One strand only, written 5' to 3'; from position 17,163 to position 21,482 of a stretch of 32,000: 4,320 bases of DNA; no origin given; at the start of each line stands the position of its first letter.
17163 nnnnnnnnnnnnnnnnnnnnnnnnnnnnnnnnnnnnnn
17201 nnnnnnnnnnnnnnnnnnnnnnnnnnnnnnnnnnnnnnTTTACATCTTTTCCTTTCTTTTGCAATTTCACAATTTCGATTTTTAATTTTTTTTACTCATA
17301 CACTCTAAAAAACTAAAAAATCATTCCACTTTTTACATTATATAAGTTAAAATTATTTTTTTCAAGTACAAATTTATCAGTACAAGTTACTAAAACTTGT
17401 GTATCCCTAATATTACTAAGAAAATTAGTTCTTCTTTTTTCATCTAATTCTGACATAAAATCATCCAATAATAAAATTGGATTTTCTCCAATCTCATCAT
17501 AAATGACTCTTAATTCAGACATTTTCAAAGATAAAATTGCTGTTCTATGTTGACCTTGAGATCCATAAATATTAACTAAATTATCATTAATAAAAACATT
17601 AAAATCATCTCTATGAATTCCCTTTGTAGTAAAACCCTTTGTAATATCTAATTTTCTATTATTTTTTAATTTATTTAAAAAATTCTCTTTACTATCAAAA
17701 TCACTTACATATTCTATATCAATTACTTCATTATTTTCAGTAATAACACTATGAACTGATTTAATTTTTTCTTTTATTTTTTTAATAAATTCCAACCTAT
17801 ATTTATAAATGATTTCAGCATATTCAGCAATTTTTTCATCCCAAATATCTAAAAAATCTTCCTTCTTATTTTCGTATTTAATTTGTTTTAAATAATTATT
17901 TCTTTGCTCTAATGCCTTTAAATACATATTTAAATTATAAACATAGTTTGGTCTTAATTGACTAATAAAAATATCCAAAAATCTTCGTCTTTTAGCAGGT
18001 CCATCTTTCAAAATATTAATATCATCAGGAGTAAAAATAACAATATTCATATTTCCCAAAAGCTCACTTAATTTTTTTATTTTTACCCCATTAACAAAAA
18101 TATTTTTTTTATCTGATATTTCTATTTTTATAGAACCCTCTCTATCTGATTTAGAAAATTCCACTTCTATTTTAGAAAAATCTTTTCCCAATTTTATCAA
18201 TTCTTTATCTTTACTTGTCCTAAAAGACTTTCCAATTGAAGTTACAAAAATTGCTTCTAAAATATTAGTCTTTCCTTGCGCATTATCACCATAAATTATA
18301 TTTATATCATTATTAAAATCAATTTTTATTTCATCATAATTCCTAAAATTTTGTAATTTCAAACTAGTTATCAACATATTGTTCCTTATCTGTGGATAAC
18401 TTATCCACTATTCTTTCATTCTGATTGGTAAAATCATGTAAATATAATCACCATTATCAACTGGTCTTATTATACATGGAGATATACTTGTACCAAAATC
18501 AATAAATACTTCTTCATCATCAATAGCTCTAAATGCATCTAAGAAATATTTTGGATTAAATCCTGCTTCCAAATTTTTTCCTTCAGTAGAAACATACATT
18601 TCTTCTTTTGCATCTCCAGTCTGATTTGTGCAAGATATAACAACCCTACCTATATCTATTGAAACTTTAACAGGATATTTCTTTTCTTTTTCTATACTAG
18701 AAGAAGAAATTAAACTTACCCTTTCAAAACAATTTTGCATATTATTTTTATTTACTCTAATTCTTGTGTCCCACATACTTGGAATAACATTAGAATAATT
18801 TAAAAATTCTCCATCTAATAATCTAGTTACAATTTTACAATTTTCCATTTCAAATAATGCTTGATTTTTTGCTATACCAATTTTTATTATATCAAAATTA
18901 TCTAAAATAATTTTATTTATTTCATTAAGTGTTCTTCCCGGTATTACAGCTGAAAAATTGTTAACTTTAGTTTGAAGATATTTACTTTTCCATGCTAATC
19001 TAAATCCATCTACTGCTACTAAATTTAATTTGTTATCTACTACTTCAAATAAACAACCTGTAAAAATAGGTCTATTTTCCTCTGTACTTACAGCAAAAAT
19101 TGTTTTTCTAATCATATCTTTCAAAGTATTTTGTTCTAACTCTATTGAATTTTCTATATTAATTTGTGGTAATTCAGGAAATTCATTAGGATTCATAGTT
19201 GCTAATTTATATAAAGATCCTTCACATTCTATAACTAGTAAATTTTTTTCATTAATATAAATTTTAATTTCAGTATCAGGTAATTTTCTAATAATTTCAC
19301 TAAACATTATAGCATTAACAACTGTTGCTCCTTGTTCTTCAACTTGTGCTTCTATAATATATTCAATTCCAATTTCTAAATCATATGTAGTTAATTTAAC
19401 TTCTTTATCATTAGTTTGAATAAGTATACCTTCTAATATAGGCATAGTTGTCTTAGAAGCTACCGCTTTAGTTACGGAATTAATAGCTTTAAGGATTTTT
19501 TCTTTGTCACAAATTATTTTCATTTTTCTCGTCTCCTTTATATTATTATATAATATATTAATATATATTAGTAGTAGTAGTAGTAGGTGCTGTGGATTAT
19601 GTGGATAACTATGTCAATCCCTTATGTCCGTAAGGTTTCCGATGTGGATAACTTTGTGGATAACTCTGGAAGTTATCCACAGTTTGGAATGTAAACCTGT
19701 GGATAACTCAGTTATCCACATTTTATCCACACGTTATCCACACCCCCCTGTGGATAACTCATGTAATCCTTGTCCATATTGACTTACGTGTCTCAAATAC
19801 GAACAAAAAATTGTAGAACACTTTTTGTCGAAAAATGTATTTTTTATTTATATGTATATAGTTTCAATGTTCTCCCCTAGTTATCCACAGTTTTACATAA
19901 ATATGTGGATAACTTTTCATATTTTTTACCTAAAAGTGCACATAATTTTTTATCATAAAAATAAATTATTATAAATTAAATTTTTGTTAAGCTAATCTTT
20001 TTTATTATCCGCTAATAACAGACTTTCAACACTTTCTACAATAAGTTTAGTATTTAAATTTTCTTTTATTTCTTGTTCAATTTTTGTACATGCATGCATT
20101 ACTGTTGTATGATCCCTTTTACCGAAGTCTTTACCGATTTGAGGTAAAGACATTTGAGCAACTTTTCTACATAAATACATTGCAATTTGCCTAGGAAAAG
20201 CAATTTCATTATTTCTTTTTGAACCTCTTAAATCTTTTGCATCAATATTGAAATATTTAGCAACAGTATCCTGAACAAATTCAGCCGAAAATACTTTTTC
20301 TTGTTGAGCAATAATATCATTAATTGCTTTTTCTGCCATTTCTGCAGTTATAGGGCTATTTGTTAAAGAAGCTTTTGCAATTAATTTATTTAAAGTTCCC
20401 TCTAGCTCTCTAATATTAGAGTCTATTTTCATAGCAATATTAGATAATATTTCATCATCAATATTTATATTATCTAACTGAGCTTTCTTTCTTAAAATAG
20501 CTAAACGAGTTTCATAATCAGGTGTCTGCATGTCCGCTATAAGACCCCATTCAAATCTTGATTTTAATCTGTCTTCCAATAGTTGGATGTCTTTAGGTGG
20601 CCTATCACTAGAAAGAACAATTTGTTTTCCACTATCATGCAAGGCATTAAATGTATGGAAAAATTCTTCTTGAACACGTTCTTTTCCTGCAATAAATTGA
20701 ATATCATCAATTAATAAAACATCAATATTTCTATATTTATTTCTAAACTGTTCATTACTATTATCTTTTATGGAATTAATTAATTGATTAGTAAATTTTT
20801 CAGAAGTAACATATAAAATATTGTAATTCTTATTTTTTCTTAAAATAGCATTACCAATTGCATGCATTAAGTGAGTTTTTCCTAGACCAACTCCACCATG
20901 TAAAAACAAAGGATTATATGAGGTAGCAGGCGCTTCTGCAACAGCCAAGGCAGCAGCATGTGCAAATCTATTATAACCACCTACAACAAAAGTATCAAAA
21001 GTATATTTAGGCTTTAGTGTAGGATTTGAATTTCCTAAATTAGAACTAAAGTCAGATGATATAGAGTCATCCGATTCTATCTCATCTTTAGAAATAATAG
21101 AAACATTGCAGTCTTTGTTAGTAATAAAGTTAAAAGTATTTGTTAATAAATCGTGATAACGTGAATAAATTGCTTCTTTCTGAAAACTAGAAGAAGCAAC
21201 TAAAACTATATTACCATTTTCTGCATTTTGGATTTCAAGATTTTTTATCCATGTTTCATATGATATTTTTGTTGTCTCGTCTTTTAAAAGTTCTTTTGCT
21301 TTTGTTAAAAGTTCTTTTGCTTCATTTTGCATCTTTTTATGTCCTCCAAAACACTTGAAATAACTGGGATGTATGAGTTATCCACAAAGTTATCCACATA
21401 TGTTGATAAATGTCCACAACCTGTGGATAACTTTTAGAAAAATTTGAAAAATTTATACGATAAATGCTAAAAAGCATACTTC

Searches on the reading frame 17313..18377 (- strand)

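Call 82: search_protein_families(library=pfam, proteins=[window:17313-18377:-], max_evalue=0.00001)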
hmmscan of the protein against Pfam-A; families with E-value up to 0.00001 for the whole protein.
window:17313-18377:- (354 aa): 3 families
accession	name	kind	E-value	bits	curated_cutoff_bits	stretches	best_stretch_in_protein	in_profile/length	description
PF02463.25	SMC_N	-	2.4e-19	70.1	40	1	3-342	2-206/220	RecF/RecN/SMC N terminal domain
PF13476.12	AAA_23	-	8.7e-14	53.1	27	1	5-207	1-195/201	AAA domain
PF13175.12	AAA_15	-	4e-09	37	32.1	1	1-301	1-330/374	AAA ATPase domain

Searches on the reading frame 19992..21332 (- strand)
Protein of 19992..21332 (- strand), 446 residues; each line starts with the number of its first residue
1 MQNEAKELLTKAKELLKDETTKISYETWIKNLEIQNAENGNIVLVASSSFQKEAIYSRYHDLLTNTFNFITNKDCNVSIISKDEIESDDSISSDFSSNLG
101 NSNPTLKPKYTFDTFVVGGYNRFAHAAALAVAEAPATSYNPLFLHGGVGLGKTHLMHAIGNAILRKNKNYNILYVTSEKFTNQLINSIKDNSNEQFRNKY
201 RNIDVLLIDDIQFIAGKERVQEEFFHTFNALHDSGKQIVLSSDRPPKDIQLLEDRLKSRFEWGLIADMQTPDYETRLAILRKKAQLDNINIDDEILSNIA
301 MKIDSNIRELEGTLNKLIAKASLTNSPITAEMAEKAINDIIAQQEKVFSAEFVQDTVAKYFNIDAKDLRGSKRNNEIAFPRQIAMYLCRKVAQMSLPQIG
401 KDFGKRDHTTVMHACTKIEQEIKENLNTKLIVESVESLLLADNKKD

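Call 82: search_protein_families(library=pfam, proteins=[window:19992-21332:-], max_evalue=0.00001)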
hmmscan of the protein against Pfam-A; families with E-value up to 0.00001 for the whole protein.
window:19992-21332:- (446 aa): 6 families
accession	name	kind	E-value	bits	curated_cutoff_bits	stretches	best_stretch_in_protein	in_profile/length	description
PF00308.24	Bac_DnaA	-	1.8e-75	253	23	1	106-266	1-161/162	Bacterial DnaA ATPAse domain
PF08299.17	Bac_DnaA_C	-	7.9e-32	109.5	31.5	1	351-418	2-69/69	Bacterial dnaA protein helix-turn-helix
PF11638.13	DnaA_N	-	3e-09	36.9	24.6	1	11-67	6-63/65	DnaA N-terminal domain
PF01695.23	IstB_IS21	-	1.2e-08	35.2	24.1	1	142-245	95-195/238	IstB-like ATP binding protein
PF00004.35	AAA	-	1.3e-07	32.6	21.2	1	143-261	2-128/131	ATPase family associated with various cellular activities (AAA)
PF13173.12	AAA_14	-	4.9e-06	27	27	0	140-235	3-88/129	AAA domain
